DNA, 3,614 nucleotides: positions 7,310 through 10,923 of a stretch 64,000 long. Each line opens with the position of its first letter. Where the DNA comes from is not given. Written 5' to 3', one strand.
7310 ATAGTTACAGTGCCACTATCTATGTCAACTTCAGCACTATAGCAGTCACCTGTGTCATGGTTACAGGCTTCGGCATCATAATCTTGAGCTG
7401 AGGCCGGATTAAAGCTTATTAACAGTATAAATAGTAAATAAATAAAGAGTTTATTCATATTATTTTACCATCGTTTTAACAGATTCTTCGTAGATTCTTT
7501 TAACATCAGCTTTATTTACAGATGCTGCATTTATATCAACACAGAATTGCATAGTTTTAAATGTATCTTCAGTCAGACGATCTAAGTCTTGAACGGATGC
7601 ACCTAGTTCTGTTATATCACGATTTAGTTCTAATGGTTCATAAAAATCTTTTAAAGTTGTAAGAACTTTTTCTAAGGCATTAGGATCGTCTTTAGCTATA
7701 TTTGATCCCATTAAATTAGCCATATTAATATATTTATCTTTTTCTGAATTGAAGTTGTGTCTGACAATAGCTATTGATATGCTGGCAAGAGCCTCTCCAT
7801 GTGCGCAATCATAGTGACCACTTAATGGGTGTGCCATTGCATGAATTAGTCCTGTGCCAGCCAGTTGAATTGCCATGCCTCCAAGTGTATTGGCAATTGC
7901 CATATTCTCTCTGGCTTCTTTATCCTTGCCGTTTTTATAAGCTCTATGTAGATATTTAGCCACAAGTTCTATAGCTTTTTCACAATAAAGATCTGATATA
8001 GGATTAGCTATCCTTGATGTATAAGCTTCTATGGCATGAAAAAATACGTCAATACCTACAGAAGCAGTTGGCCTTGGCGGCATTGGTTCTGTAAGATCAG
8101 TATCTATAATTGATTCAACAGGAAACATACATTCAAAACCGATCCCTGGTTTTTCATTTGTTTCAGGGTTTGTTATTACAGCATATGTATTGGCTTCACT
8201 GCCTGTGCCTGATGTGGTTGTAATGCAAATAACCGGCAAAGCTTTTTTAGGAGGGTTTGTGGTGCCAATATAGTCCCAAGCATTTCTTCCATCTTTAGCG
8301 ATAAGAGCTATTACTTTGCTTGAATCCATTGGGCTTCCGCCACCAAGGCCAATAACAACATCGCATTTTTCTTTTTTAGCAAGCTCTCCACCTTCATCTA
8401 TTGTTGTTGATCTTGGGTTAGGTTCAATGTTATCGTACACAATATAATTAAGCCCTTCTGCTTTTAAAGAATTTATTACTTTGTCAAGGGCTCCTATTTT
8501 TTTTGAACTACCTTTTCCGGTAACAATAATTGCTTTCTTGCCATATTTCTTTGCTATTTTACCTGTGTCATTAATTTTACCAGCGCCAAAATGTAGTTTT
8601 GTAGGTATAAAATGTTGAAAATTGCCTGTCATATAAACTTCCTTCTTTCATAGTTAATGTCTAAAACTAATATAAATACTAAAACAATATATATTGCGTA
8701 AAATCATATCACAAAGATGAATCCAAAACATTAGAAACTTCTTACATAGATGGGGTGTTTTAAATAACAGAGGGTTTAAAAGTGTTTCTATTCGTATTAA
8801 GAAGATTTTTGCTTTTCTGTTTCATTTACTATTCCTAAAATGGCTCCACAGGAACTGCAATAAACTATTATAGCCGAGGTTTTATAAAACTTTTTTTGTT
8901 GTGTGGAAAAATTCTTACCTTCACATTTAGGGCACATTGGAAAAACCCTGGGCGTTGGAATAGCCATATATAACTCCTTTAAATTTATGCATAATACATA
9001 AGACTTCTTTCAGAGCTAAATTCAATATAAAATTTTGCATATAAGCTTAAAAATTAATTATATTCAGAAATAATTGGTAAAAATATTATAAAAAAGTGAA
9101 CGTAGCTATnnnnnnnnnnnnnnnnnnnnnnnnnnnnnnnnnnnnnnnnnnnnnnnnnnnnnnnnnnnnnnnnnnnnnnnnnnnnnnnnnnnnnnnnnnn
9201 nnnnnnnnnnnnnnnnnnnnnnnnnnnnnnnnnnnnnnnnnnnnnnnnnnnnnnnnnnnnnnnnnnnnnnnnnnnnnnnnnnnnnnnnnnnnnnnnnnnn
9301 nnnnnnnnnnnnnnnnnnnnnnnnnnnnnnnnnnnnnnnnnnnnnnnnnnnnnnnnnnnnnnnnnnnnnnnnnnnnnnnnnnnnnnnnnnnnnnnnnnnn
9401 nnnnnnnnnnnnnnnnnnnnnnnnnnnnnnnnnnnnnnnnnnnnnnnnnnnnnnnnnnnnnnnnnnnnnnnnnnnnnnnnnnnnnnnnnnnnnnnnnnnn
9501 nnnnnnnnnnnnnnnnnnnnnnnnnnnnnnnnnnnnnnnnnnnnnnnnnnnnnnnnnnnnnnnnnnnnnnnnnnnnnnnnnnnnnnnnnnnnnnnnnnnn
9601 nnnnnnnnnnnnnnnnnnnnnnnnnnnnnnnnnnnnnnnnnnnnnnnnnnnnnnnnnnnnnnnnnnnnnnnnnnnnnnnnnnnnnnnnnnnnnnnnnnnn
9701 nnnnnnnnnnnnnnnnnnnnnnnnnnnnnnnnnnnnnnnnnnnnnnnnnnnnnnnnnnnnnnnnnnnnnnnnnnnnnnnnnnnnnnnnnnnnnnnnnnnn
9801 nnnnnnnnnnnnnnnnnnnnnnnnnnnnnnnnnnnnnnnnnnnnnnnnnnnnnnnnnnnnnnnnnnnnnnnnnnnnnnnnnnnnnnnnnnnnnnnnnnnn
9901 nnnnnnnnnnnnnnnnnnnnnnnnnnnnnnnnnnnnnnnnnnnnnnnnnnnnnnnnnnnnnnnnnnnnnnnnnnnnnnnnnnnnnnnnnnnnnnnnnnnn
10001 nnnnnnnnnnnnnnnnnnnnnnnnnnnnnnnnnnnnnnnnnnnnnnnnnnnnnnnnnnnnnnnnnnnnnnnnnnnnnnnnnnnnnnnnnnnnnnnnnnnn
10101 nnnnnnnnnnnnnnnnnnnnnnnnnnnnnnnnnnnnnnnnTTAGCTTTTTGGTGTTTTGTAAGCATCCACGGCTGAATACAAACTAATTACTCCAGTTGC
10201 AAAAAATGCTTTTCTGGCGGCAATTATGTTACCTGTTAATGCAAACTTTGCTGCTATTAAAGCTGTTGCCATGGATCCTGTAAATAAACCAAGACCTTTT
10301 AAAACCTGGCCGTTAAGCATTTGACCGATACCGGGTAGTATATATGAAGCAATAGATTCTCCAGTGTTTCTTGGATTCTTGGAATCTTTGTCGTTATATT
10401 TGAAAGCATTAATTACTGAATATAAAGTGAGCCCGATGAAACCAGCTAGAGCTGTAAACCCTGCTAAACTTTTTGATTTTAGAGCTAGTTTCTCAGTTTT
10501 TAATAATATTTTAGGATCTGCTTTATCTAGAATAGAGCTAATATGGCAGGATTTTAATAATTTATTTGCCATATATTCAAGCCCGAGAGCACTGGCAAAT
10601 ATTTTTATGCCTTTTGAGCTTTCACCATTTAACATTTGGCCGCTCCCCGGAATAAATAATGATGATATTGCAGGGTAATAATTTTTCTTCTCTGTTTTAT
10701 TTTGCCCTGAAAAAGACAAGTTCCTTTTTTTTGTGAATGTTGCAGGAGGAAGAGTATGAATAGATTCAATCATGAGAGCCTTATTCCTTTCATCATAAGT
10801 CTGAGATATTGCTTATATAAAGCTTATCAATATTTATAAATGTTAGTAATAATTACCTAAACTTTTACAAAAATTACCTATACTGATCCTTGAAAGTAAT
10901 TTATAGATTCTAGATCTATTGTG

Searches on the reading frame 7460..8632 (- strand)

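Call 72: search_protein_families(library=pfam, proteins=[window:7460-8632:-], max_evalue=0.0001)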
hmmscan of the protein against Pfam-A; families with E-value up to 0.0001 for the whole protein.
window:7460-8632:- (390 aa): 3 families
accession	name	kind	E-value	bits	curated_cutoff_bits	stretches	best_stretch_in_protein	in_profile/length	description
PF00465.25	Fe-ADH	-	4e-54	183.1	31.3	1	10-178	1-168/168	Iron-containing alcohol dehydrogenase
PF25137.1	ADH_Fe_C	-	5.1e-45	154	27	1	189-384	1-193/194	Fe-containing alcohol dehydrogenase family, C-terminal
PF13685.12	Fe-ADH_2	-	6.1e-09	36.5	28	1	16-110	3-95/149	Iron-containing alcohol dehydrogenase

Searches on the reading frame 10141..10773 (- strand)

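Call 72: search_protein_families(library=pfam, proteins=[window:10141-10773:-], max_evalue=0.0001)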
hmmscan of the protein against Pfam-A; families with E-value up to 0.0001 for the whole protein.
window:10141-10773:- (210 aa): 1 family
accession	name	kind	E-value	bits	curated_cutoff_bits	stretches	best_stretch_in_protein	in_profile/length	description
PF18935.5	DUF5683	-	4.6e-06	27.1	26.7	0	140-174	9-42/151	Family of unknown function (DUF5683)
